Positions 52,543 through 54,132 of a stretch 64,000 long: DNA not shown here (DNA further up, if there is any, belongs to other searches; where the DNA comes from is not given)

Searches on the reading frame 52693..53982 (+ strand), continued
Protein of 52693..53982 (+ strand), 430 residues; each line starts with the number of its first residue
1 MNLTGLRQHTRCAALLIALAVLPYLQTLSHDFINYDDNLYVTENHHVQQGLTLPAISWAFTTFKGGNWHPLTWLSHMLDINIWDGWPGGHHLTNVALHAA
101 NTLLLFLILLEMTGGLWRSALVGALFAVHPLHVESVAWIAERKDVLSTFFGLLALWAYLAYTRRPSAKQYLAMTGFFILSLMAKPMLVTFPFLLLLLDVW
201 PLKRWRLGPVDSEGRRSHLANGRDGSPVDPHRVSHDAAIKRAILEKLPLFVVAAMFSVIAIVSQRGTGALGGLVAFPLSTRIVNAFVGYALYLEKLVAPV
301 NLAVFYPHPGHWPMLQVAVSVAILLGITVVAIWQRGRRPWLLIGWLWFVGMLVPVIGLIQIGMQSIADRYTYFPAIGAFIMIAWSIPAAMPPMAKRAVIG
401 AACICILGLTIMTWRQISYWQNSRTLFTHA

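Call 74: find_homologous_proteins(query=window:52693-53982:+, max_evalue=1e-10)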
Query window:52693-53982:+ (430 aa): 7998 proteins with E <= 1e-10 among 8000 candidates; the best 120 are listed.
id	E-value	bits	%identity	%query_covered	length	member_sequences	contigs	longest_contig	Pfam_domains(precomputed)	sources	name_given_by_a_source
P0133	8.2e-288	973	100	100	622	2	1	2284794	PF13431.13,PF23914.2,PF13414.13,PF13176.13,PF13428.13,PF13374.13,PF07721.21,PF14559.13,PF24575.2,PF13371.13,PF00515.35,PF12895.14,PF13424.13,PF21033.5,PF13432.13,PF13181.13,PF14561.13,PF07719.24,PF13174.13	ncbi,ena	-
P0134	1.1e-175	603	66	99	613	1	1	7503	PF25063.1,PF03704.24,PF13431.13,PF23914.2,PF13414.13,PF13176.13,PF13428.13,PF13374.13,PF07721.21,PF14559.13,PF13371.13,PF00515.35,PF22860.3,PF13424.13,PF13432.13,PF13181.13,PF14561.13,PF07719.24,PF13174.13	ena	-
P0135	5.7e-171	588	62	100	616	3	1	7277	PF25063.1,PF03704.24,PF13431.13,PF23914.2,PF13414.13,PF13176.13,PF13428.13,PF14559.13,PF13371.13,PF00515.35,PF12895.14,PF13424.13,PF13432.13,PF13181.13,PF14561.13,PF07719.24,PF20308.5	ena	-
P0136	2.0e-167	576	62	95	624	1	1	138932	PF03704.24,PF13431.13,PF23914.2,PF13414.13,PF13176.13,PF13428.13,PF13374.13,PF14559.13,PF13371.13,PF00515.35,PF12895.14,PF13424.13,PF13432.13,PF13181.13,PF14561.13,PF07719.24,PF13174.13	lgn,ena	-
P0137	6.4e-167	574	62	100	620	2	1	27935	PF25063.1,PF13431.13,PF23914.2,PF13414.13,PF21545.4,PF13176.13,PF13428.13,PF13374.13,PF14559.13,PF13371.13,PF00515.35,PF22860.3,PF13424.13,PF13432.13,PF13181.13,PF07719.24,PF13174.13,PF13231.13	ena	-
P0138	7.0e-166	571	62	94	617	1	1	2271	PF13431.13,PF23914.2,PF13414.13,PF21545.4,PF13176.13,PF13428.13,PF14559.13,PF13371.13,PF00515.35,PF22860.3,PF13424.13,PF13432.13,PF13181.13,PF14561.13,PF07719.24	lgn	-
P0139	2.2e-165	569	63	97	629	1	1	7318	PF13431.13,PF23914.2,PF13414.13,PF13428.13,PF07721.21,PF14559.13,PF13371.13,PF00515.35,PF22860.3,PF12895.14,PF13424.13,PF13432.13,PF13181.13,PF07719.24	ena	-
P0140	1.1e-164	567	62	94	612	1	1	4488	PF13431.13,PF13414.13,PF21545.4,PF13176.13,PF13428.13,PF13374.13,PF14559.13,PF13371.13,PF00515.35,PF13424.13,PF13432.13,PF13181.13,PF07719.24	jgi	-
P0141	1.6e-164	566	63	99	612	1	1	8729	PF25063.1,PF13431.13,PF23914.2,PF13414.13,PF13176.13,PF13428.13,PF13374.13,PF14559.13,PF24575.2,PF10516.16,PF13371.13,PF00515.35,PF12895.14,PF13424.13,PF21033.5,PF13432.13,PF13181.13,PF14561.13,PF07719.24,PF13174.13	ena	-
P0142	2.9e-164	565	61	100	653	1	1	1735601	PF25063.1,PF03704.24,PF13431.13,PF23914.2,PF13414.13,PF13176.13,PF13428.13,PF13374.13,PF07721.21,PF14559.13,PF24575.2,PF13371.13,PF00515.35,PF12895.14,PF13424.13,PF13432.13,PF13181.13,PF14561.13,PF07719.24,PF13174.13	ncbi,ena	-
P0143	1.7e-163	563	63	100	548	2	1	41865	PF14559.13,PF13431.13,PF13414.13,PF00515.35,PF13424.13,PF13432.13,PF13428.13,PF13181.13,PF07719.24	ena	-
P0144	1.1e-160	554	61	95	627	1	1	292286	PF13431.13,PF23914.2,PF13414.13,PF13176.13,PF13428.13,PF25064.2,PF14559.13,PF00515.35,PF22860.3,PF13424.13,PF13432.13,PF13181.13,PF07719.24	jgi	jgi:protein O-mannosyl-transferase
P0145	1.3e-160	553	60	100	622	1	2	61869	PF03704.24,PF13414.13,PF21545.4,PF09613.17,PF13374.13,PF07721.21,PF00515.35,PF13424.13,PF14561.13,PF07719.24,PF13174.13,PF20308.5,PF25063.1,PF13431.13,PF23914.2,PF13176.13,PF13428.13,PF14559.13,PF13371.13,PF22860.3,PF12895.14,PF21033.5,PF13432.13,PF13181.13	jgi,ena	jgi:tetratricopeptide (TPR) repeat protein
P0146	2.1e-159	549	61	99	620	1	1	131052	PF25063.1,PF03704.24,PF13431.13,PF23914.2,PF13414.13,PF13428.13,PF13374.13,PF07721.21,PF14559.13,PF24575.2,PF13371.13,PF00515.35,PF22860.3,PF12895.14,PF13424.13,PF21033.5,PF13432.13,PF13181.13,PF14561.13,PF07719.24,PF13174.13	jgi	jgi:predicted negative regulator of RcsB-dependent stress response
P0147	2.6e-157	543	60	100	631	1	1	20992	PF13431.13,PF23914.2,PF13414.13,PF21545.4,PF13428.13,PF14559.13,PF13371.13,PF00515.35,PF22860.3,PF13424.13,PF13432.13,PF13181.13,PF14561.13,PF07719.24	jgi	jgi:protein O-mannosyl-transferase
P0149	3.7e-153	529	60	100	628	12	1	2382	PF13431.13,PF09976.16,PF13414.13,PF21545.4,PF13176.13,PF13428.13,PF07721.21,PF14559.13,PF00515.35,PF12895.14,PF13424.13,PF21033.5,PF13432.13,PF13181.13,PF07719.24,PF13174.13,PF13231.13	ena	-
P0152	2.1e-151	523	60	95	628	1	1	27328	PF13431.13,PF09976.16,PF23914.2,PF13414.13,PF13176.13,PF13428.13,PF25064.2,PF13374.13,PF14559.13,PF24575.2,PF13371.13,PF00515.35,PF22860.3,PF12895.14,PF13424.13,PF21033.5,PF13432.13,PF13181.13,PF07719.24,PF13174.13,PF13231.13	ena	-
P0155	7.6e-151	521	59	100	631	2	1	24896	PF13431.13,PF23914.2,PF13414.13,PF13176.13,PF13428.13,PF13374.13,PF07721.21,PF14559.13,PF24575.2,PF13371.13,PF00515.35,PF12895.14,PF13424.13,PF13432.13,PF13181.13,PF07719.24,PF13231.13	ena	-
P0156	4.1e-150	519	60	95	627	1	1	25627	PF13431.13,PF23914.2,PF13414.13,PF13176.13,PF13428.13,PF25064.2,PF13374.13,PF14559.13,PF13371.13,PF00515.35,PF22860.3,PF12895.14,PF13424.13,PF21033.5,PF13432.13,PF13181.13,PF07719.24,PF13174.13,PF13231.13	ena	-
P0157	3.4e-149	516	62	91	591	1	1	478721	PF13431.13,PF23914.2,PF13414.13,PF21545.4,PF13176.13,PF13428.13,PF14559.13,PF24575.2,PF13371.13,PF00515.35,PF12895.14,PF13424.13,PF13432.13,PF13181.13,PF14561.13,PF07719.24,PF13231.13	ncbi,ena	-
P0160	7.9e-148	511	59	95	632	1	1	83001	PF03704.24,PF13431.13,PF13414.13,PF13176.13,PF13428.13,PF13374.13,PF14559.13,PF00515.35,PF22860.3,PF12895.14,PF13424.13,PF21033.5,PF13432.13,PF13181.13,PF07719.24,PF13174.13,PF13231.13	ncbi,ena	-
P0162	1.5e-147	510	59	97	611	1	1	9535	PF13431.13,PF13414.13,PF13428.13,PF07721.21,PF14559.13,PF00515.35,PF12895.14,PF13424.13,PF13432.13,PF13181.13,PF07719.24,PF13231.13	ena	-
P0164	1.8e-147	510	59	95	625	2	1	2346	PF14559.13,PF13431.13,PF13414.13,PF00515.35,PF13424.13,PF21033.5,PF13432.13,PF13428.13,PF13181.13,PF07719.24,PF13231.13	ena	-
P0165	2.0e-147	510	58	100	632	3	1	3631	PF14559.13,PF13431.13,PF13414.13,PF00515.35,PF13424.13,PF21033.5,PF13432.13,PF13428.13,PF13181.13,PF07719.24,PF13231.13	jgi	jgi:Tfp pilus assembly protein PilF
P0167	3.7e-145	502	58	100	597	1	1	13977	PF13431.13,PF13414.13,PF09613.17,PF13428.13,PF07721.21,PF14559.13,PF00515.35,PF13424.13,PF13432.13,PF13181.13,PF07719.24,PF13231.13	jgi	jgi:tetratricopeptide (TPR) repeat protein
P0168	5.6e-145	502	59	95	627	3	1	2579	PF13431.13,PF23914.2,PF13414.13,PF13176.13,PF13428.13,PF25064.2,PF13374.13,PF14559.13,PF13371.13,PF00515.35,PF22860.3,PF12895.14,PF13424.13,PF21033.5,PF13432.13,PF13181.13,PF07719.24,PF13174.13,PF13231.13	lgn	-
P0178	6.0e-135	469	51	96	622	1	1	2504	PF13431.13,PF13414.13,PF13428.13,PF13374.13,PF14559.13,PF13371.13,PF00515.35,PF13424.13,PF21033.5,PF13432.13,PF13181.13,PF01239.29,PF07719.24,PF13174.13,PF13231.13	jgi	jgi:Tfp pilus assembly protein PilF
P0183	2.1e-130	454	53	97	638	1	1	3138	PF03704.24,PF13414.13,PF10952.16,PF13374.13,PF07721.21,PF24575.2,PF00515.35,PF13424.13,PF07719.24,PF13231.13,PF25063.1,PF13431.13,PF23914.2,PF13176.13,PF13428.13,PF04733.21,PF14559.13,PF13371.13,PF17874.8,PF12895.14,PF21033.5,PF13432.13,PF13181.13,PF10373.16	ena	-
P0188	3.5e-127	443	52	94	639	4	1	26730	PF03704.24,PF13431.13,PF23914.2,PF13414.13,PF13176.13,PF13428.13,PF13374.13,PF07721.21,PF14559.13,PF24575.2,PF13371.13,PF00515.35,PF12895.14,PF13424.13,PF21033.5,PF13432.13,PF13181.13,PF07719.24,PF13174.13,PF13231.13,PF10373.16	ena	-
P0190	5.8e-127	443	51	99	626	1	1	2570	PF03704.24,PF13431.13,PF23914.2,PF13414.13,PF13176.13,PF13428.13,PF25064.2,PF13374.13,PF07721.21,PF14559.13,PF24575.2,PF13371.13,PF00515.35,PF12895.14,PF13424.13,PF21033.5,PF13432.13,PF13181.13,PF07719.24,PF13174.13,PF13231.13,PF10373.16,PF20308.5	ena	-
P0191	6.4e-127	442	53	94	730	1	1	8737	PF03704.24,PF13414.13,PF13374.13,PF02064.22,PF07721.21,PF24575.2,PF00515.35,PF13424.13,PF13429.13,PF07719.24,PF13174.13,PF13231.13,PF25063.1,PF13431.13,PF23914.2,PF13176.13,PF13428.13,PF04733.21,PF25064.2,PF14559.13,PF13371.13,PF12895.14,PF21033.5,PF13432.13,PF13181.13,PF10373.16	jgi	jgi:Flp pilus assembly protein TadD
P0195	6.4e-126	439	50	98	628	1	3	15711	PF25063.1,PF03704.24,PF13431.13,PF23914.2,PF13414.13,PF10952.16,PF13176.13,PF13428.13,PF04733.21,PF13374.13,PF07721.21,PF14559.13,PF24575.2,PF13371.13,PF17874.8,PF00515.35,PF13424.13,PF21033.5,PF13432.13,PF13181.13,PF07719.24,PF13231.13,PF10373.16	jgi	jgi:Flp pilus assembly protein TadD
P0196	6.8e-126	439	51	94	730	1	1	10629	PF03704.24,PF13414.13,PF13374.13,PF07721.21,PF24575.2,PF00515.35,PF13424.13,PF13429.13,PF07719.24,PF13174.13,PF13231.13,PF25063.1,PF13431.13,PF23914.2,PF13176.13,PF13428.13,PF04733.21,PF25064.2,PF14559.13,PF13371.13,PF12895.14,PF21033.5,PF13432.13,PF13181.13,PF10373.16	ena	-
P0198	1.7e-125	438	53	97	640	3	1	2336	PF03704.24,PF13431.13,PF13414.13,PF13176.13,PF13428.13,PF25064.2,PF13374.13,PF02064.22,PF07721.21,PF14559.13,PF24575.2,PF13371.13,PF00515.35,PF12895.14,PF13424.13,PF21033.5,PF13432.13,PF13181.13,PF07719.24,PF13174.13,PF13231.13,PF10373.16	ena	-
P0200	2.2e-125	437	50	98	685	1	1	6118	PF25063.1,PF03704.24,PF13431.13,PF23914.2,PF13414.13,PF13176.13,PF13428.13,PF25064.2,PF13374.13,PF07721.21,PF14559.13,PF24575.2,PF13371.13,PF17874.8,PF00515.35,PF12895.14,PF13424.13,PF21033.5,PF13432.13,PF13181.13,PF07719.24,PF13174.13,PF13231.13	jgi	-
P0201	2.4e-125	437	50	99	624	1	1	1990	PF03704.24,PF13431.13,PF23914.2,PF13414.13,PF13176.13,PF13428.13,PF13374.13,PF07721.21,PF14559.13,PF24575.2,PF13371.13,PF00515.35,PF12895.14,PF13424.13,PF21033.5,PF13432.13,PF13429.13,PF13181.13,PF07719.24,PF13174.13,PF13231.13,PF10373.16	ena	-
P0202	2.5e-125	437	51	93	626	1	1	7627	PF03704.24,PF13431.13,PF13414.13,PF13428.13,PF13374.13,PF14559.13,PF25575.1,PF10516.16,PF13371.13,PF00515.35,PF13424.13,PF21033.5,PF13432.13,PF13181.13,PF07719.24,PF13174.13,PF13231.13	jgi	jgi:tetratricopeptide (TPR) repeat protein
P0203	3.0e-125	437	52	98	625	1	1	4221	PF03704.24,PF13431.13,PF23914.2,PF13414.13,PF13176.13,PF13428.13,PF13374.13,PF07721.21,PF14559.13,PF24575.2,PF13371.13,PF17874.8,PF00515.35,PF12895.14,PF13424.13,PF21033.5,PF13432.13,PF13181.13,PF07719.24,PF13231.13,PF10373.16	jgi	jgi:Flp pilus assembly protein TadD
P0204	4.6e-125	436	51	94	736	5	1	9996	PF03704.24,PF13414.13,PF13374.13,PF02064.22,PF07721.21,PF24575.2,PF00515.35,PF13424.13,PF07719.24,PF13174.13,PF13231.13,PF13431.13,PF23914.2,PF13176.13,PF13428.13,PF25064.2,PF14559.13,PF10516.16,PF13371.13,PF12895.14,PF21033.5,PF13432.13,PF13181.13,PF10373.16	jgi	jgi:Flp pilus assembly protein TadD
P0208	7.8e-125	435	50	98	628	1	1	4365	PF25063.1,PF03704.24,PF13431.13,PF23914.2,PF13414.13,PF10952.16,PF13176.13,PF13428.13,PF13374.13,PF07721.21,PF14559.13,PF24575.2,PF13371.13,PF17874.8,PF00515.35,PF13424.13,PF21033.5,PF13432.13,PF13181.13,PF07719.24,PF13231.13,PF10373.16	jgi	jgi:Flp pilus assembly protein TadD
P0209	8.5e-125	435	52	97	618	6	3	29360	PF25063.1,PF03704.24,PF13431.13,PF23914.2,PF13414.13,PF13176.13,PF13428.13,PF25064.2,PF13374.13,PF07721.21,PF14559.13,PF24575.2,PF13371.13,PF00515.35,PF12895.14,PF13424.13,PF21033.5,PF13432.13,PF13181.13,PF07719.24,PF13231.13,PF10373.16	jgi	jgi:Flp pilus assembly protein TadD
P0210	8.9e-125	435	50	97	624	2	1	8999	PF03704.24,PF13431.13,PF23914.2,PF13414.13,PF10952.16,PF13176.13,PF13428.13,PF25064.2,PF13374.13,PF07721.21,PF14559.13,PF24575.2,PF13371.13,PF00515.35,PF13424.13,PF21033.5,PF13432.13,PF13181.13,PF07719.24,PF13174.13,PF13231.13,PF10373.16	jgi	jgi:tetratricopeptide (TPR) repeat protein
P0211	1.1e-124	435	51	97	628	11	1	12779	PF03704.24,PF13414.13,PF10952.16,PF13374.13,PF07721.21,PF24575.2,PF00515.35,PF13424.13,PF07719.24,PF13174.13,PF13231.13,PF25063.1,PF13431.13,PF23914.2,PF13176.13,PF13428.13,PF04733.21,PF14559.13,PF13371.13,PF17874.8,PF21033.5,PF13432.13,PF13181.13,PF10373.16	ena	-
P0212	1.5e-124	435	52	97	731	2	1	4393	PF03704.24,PF13414.13,PF13374.13,PF07721.21,PF24575.2,PF00515.35,PF13424.13,PF07719.24,PF13174.13,PF13231.13,PF25063.1,PF13431.13,PF23914.2,PF13176.13,PF13428.13,PF04733.21,PF25064.2,PF14559.13,PF13371.13,PF12895.14,PF21033.5,PF13432.13,PF13181.13,PF10373.16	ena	-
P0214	3.4e-124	433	50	99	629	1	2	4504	PF03704.24,PF13431.13,PF23914.2,PF13414.13,PF10952.16,PF13176.13,PF13428.13,PF25064.2,PF13374.13,PF07721.21,PF14559.13,PF24575.2,PF13371.13,PF00515.35,PF13424.13,PF21033.5,PF13432.13,PF13181.13,PF07719.24,PF13174.13,PF13231.13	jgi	-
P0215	3.7e-124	433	50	97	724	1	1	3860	PF03704.24,PF09976.16,PF13414.13,PF21545.4,PF01535.27,PF12569.15,PF13374.13,PF07721.21,PF24575.2,PF02259.30,PF00515.35,PF13424.13,PF13429.13,PF14561.13,PF07719.24,PF13174.13,PF13231.13,PF20308.5,PF25063.1,PF13431.13,PF23914.2,PF13176.13,PF13428.13,PF04733.21,PF25064.2,PF14559.13,PF13371.13,PF17874.8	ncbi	-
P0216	4.1e-124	433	52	97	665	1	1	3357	PF25063.1,PF13431.13,PF23914.2,PF13414.13,PF13176.13,PF13428.13,PF25064.2,PF13374.13,PF07721.21,PF14559.13,PF24575.2,PF13371.13,PF00515.35,PF12895.14,PF13424.13,PF21033.5,PF13432.13,PF13181.13,PF14561.13,PF07719.24,PF13174.13,PF13231.13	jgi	jgi:tetratricopeptide (TPR) repeat protein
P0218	6.1e-124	433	48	100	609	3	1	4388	PF13431.13,PF13414.13,PF13176.13,PF13428.13,PF13374.13,PF14559.13,PF24575.2,PF00515.35,PF12895.14,PF13424.13,PF21033.5,PF13432.13,PF13181.13,PF07719.24,PF13174.13,PF13231.13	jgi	jgi:Tfp pilus assembly protein PilF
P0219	7.2e-124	432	52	97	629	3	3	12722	PF13431.13,PF23914.2,PF13414.13,PF10952.16,PF13176.13,PF13428.13,PF25064.2,PF13374.13,PF07721.21,PF14559.13,PF24575.2,PF13371.13,PF00515.35,PF13424.13,PF21033.5,PF13432.13,PF13181.13,PF07719.24,PF13174.13,PF13231.13,PF10373.16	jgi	jgi:tetratricopeptide (TPR) repeat protein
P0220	7.8e-124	432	52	97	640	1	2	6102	PF25063.1,PF03704.24,PF13431.13,PF23914.2,PF13414.13,PF13176.13,PF13428.13,PF25064.2,PF13374.13,PF02064.22,PF14559.13,PF24575.2,PF13371.13,PF00515.35,PF12895.14,PF13424.13,PF21033.5,PF13432.13,PF13181.13,PF07719.24,PF13174.13,PF13231.13,PF10373.16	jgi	jgi:Flp pilus assembly protein TadD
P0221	8.7e-124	432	51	97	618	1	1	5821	PF25063.1,PF03704.24,PF13431.13,PF23914.2,PF13414.13,PF13176.13,PF13428.13,PF25064.2,PF13374.13,PF07721.21,PF14559.13,PF24575.2,PF13371.13,PF00515.35,PF12895.14,PF13424.13,PF21033.5,PF13432.13,PF13181.13,PF07719.24,PF13231.13,PF10373.16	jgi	jgi:Flp pilus assembly protein TadD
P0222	9.0e-124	432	51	95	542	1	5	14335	PF13431.13,PF13414.13,PF13176.13,PF13428.13,PF13374.13,PF14559.13,PF24575.2,PF00515.35,PF13424.13,PF13432.13,PF13181.13,PF07719.24,PF13231.13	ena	-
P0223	1.0e-123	432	50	95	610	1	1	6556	PF13431.13,PF09976.16,PF13414.13,PF13176.13,PF13428.13,PF13374.13,PF07721.21,PF14559.13,PF24575.2,PF00515.35,PF12895.14,PF13424.13,PF21033.5,PF13432.13,PF13181.13,PF07719.24,PF13174.13,PF13231.13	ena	-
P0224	1.0e-123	432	52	97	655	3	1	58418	PF03704.24,PF13414.13,PF13374.13,PF07721.21,PF24575.2,PF00515.35,PF13424.13,PF13429.13,PF14561.13,PF07719.24,PF13174.13,PF13231.13,PF13431.13,PF23914.2,PF13176.13,PF13428.13,PF25064.2,PF14559.13,PF17874.8,PF12895.14,PF21033.5,PF13432.13,PF13181.13,PF10373.16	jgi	jgi:tetratricopeptide (TPR) repeat protein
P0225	1.1e-123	432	52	97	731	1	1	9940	PF03704.24,PF13414.13,PF13374.13,PF07721.21,PF24575.2,PF00515.35,PF13424.13,PF07719.24,PF13174.13,PF13231.13,PF25063.1,PF13431.13,PF23914.2,PF13176.13,PF13428.13,PF04733.21,PF25064.2,PF14559.13,PF13371.13,PF12895.14,PF21033.5,PF13432.13,PF13181.13,PF10373.16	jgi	jgi:tetratricopeptide (TPR) repeat protein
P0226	1.2e-123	432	52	97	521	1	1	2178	PF14559.13,PF13431.13,PF13414.13,PF00515.35,PF13424.13,PF13432.13,PF13181.13,PF07719.24,PF13231.13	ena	-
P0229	1.4e-123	431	51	97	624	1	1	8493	PF03704.24,PF13431.13,PF13414.13,PF13176.13,PF13428.13,PF13374.13,PF07721.21,PF14559.13,PF24575.2,PF13371.13,PF00515.35,PF13424.13,PF21033.5,PF13432.13,PF13181.13,PF07719.24,PF13174.13,PF13231.13,PF10373.16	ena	-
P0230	1.9e-123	431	52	97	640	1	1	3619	PF03704.24,PF13414.13,PF13374.13,PF02064.22,PF07721.21,PF24575.2,PF00515.35,PF13424.13,PF07719.24,PF13174.13,PF13231.13,PF25063.1,PF13431.13,PF23914.2,PF13176.13,PF13428.13,PF25064.2,PF14559.13,PF13371.13,PF12895.14,PF21033.5,PF13432.13,PF13181.13,PF10373.16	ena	-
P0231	1.9e-123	431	52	97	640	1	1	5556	PF25063.1,PF03704.24,PF13431.13,PF23914.2,PF13414.13,PF13176.13,PF13428.13,PF25064.2,PF13374.13,PF02064.22,PF14559.13,PF24575.2,PF13371.13,PF00515.35,PF12895.14,PF13424.13,PF21033.5,PF13432.13,PF13181.13,PF07719.24,PF13174.13,PF13231.13,PF10373.16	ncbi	ncbi:MAG: tetratricopeptide repeat protein [Syntrophobacteria bacterium]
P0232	2.0e-123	431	52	97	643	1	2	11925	PF13414.13,PF16918.12,PF13374.13,PF07721.21,PF24575.2,PF00515.35,PF13424.13,PF13429.13,PF14561.13,PF07719.24,PF13174.13,PF13231.13,PF25063.1,PF13431.13,PF23914.2,PF13176.13,PF13428.13,PF25064.2,PF14559.13,PF13371.13,PF12895.14,PF21033.5,PF13432.13,PF13181.13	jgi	jgi:tetratricopeptide (TPR) repeat protein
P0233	2.1e-123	431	52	97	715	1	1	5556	PF03704.24,PF13414.13,PF13374.13,PF07721.21,PF24575.2,PF00515.35,PF13424.13,PF07719.24,PF13174.13,PF13231.13,PF25063.1,PF13431.13,PF23914.2,PF13176.13,PF13428.13,PF04733.21,PF25064.2,PF14559.13,PF13371.13,PF12895.14,PF21033.5,PF13432.13,PF13181.13,PF10373.16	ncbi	ncbi:MAG: tetratricopeptide repeat protein, partial [Syntrophobacteria bacterium]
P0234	2.1e-123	431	52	97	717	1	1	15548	PF03704.24,PF13414.13,PF13374.13,PF07721.21,PF24575.2,PF00515.35,PF13424.13,PF07719.24,PF13174.13,PF13231.13,PF25063.1,PF13431.13,PF23914.2,PF13176.13,PF13428.13,PF04733.21,PF25064.2,PF14559.13,PF13371.13,PF12895.14,PF21033.5,PF13432.13,PF13181.13,PF10373.16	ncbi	-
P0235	2.1e-123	431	52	97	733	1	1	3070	PF03704.24,PF13414.13,PF13374.13,PF07721.21,PF24575.2,PF00515.35,PF13424.13,PF07719.24,PF13174.13,PF13231.13,PF25063.1,PF13431.13,PF23914.2,PF13176.13,PF13428.13,PF04733.21,PF25064.2,PF14559.13,PF13371.13,PF12895.14,PF21033.5,PF13432.13,PF13181.13,PF10373.16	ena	-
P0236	2.1e-123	431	49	96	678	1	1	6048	PF03704.24,PF13414.13,PF13374.13,PF02064.22,PF07721.21,PF24575.2,PF00515.35,PF13424.13,PF13429.13,PF14561.13,PF07719.24,PF13174.13,PF13231.13,PF20308.5,PF25063.1,PF13431.13,PF23914.2,PF13176.13,PF13428.13,PF25064.2,PF14559.13,PF10516.16,PF13371.13,PF17874.8,PF12895.14,PF21033.5,PF13432.13,PF06552.19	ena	-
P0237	2.1e-123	431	52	97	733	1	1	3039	PF03704.24,PF13414.13,PF13374.13,PF07721.21,PF24575.2,PF00515.35,PF13424.13,PF07719.24,PF13174.13,PF13231.13,PF25063.1,PF13431.13,PF23914.2,PF13176.13,PF13428.13,PF04733.21,PF25064.2,PF14559.13,PF13371.13,PF12895.14,PF21033.5,PF13432.13,PF13181.13,PF10373.16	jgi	jgi:tetratricopeptide (TPR) repeat protein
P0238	2.3e-123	431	50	97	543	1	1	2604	PF13431.13,PF13414.13,PF13176.13,PF13428.13,PF13374.13,PF14559.13,PF13371.13,PF00515.35,PF13424.13,PF21033.5,PF13432.13,PF13181.13,PF07719.24,PF13174.13,PF13231.13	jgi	jgi:hypothetical protein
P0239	2.8e-123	430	52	97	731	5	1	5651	PF03704.24,PF13414.13,PF13374.13,PF07721.21,PF24575.2,PF00515.35,PF13424.13,PF07719.24,PF13174.13,PF13231.13,PF25063.1,PF13431.13,PF23914.2,PF13176.13,PF13428.13,PF04733.21,PF25064.2,PF14559.13,PF13371.13,PF12895.14,PF21033.5,PF13432.13,PF13181.13,PF10373.16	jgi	jgi:tetratricopeptide (TPR) repeat protein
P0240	3.1e-123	430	60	82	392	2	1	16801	PF13231.13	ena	-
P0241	3.8e-123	430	49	100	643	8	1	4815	PF25063.1,PF13431.13,PF23914.2,PF13414.13,PF13176.13,PF13428.13,PF25064.2,PF13374.13,PF02064.22,PF07721.21,PF14559.13,PF24575.2,PF13371.13,PF17874.8,PF00515.35,PF12895.14,PF13424.13,PF21033.5,PF13432.13,PF13181.13,PF07719.24,PF13174.13,PF13231.13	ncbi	ncbi:MAG: tetratricopeptide repeat protein [Syntrophales bacterium]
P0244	8.0e-123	429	49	97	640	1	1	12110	PF13431.13,PF13414.13,PF13428.13,PF13374.13,PF14559.13,PF13371.13,PF00515.35,PF13424.13,PF13432.13,PF13181.13,PF07719.24,PF13174.13,PF13231.13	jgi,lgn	jgi:protein O-mannosyl-transferase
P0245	9.9e-123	429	48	94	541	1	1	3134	PF13431.13,PF13414.13,PF13371.13,PF00515.35,PF13424.13,PF13432.13,PF13181.13,PF07719.24,PF13231.13,PF13374.13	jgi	jgi:protein O-mannosyl-transferase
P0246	1.1e-122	428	51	97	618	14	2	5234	PF25063.1,PF03704.24,PF13431.13,PF23914.2,PF13414.13,PF13176.13,PF13428.13,PF25064.2,PF13374.13,PF02064.22,PF07721.21,PF14559.13,PF24575.2,PF00515.35,PF13424.13,PF21033.5,PF13432.13,PF13181.13,PF07719.24,PF13174.13,PF13231.13,PF10373.16,PF20308.5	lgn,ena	-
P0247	1.3e-122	428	50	99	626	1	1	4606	PF03704.24,PF13431.13,PF13414.13,PF13176.13,PF13428.13,PF13374.13,PF14559.13,PF24575.2,PF13371.13,PF00515.35,PF12895.14,PF13424.13,PF21033.5,PF13432.13,PF13181.13,PF07719.24,PF13231.13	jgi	jgi:Flp pilus assembly protein TadD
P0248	1.3e-122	428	49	99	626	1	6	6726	PF03704.24,PF13431.13,PF23914.2,PF13414.13,PF13176.13,PF13428.13,PF13374.13,PF07721.21,PF14559.13,PF24575.2,PF13371.13,PF00515.35,PF12895.14,PF13424.13,PF21033.5,PF13432.13,PF13181.13,PF07719.24,PF13231.13,PF10373.16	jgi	jgi:Flp pilus assembly protein TadD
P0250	1.5e-122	428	47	100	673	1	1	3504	PF13431.13,PF13414.13,PF13176.13,PF13428.13,PF13374.13,PF07721.21,PF14559.13,PF24575.2,PF13371.13,PF00515.35,PF12895.14,PF13424.13,PF21033.5,PF13432.13,PF13181.13,PF07719.24,PF13174.13,PF13231.13,PF10373.16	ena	-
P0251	1.9e-122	428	50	99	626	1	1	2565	PF03704.24,PF13414.13,PF21244.4,PF10952.16,PF13374.13,PF07721.21,PF24575.2,PF00515.35,PF13424.13,PF07719.24,PF13174.13,PF13231.13,PF20308.5,PF25063.1,PF13431.13,PF23914.2,PF13176.13,PF13428.13,PF25064.2,PF14559.13,PF13371.13,PF12895.14,PF21033.5,PF13432.13,PF13181.13,PF10373.16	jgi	jgi:Flp pilus assembly protein TadD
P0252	2.7e-122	427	52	97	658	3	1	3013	PF13431.13,PF23914.2,PF13414.13,PF13176.13,PF13428.13,PF13374.13,PF07721.21,PF14559.13,PF24575.2,PF13371.13,PF00515.35,PF12895.14,PF13424.13,PF21033.5,PF13432.13,PF13429.13,PF13181.13,PF07719.24,PF13174.13,PF13231.13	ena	-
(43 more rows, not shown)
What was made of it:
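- On PMT_2 / TMTC-like GT-C glycosyltransferase (gene 52693-54561): Many homologues at 47-62% identity carry PF13231, and some are named protein O-mannosyl-transferase by JGI (call 74).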
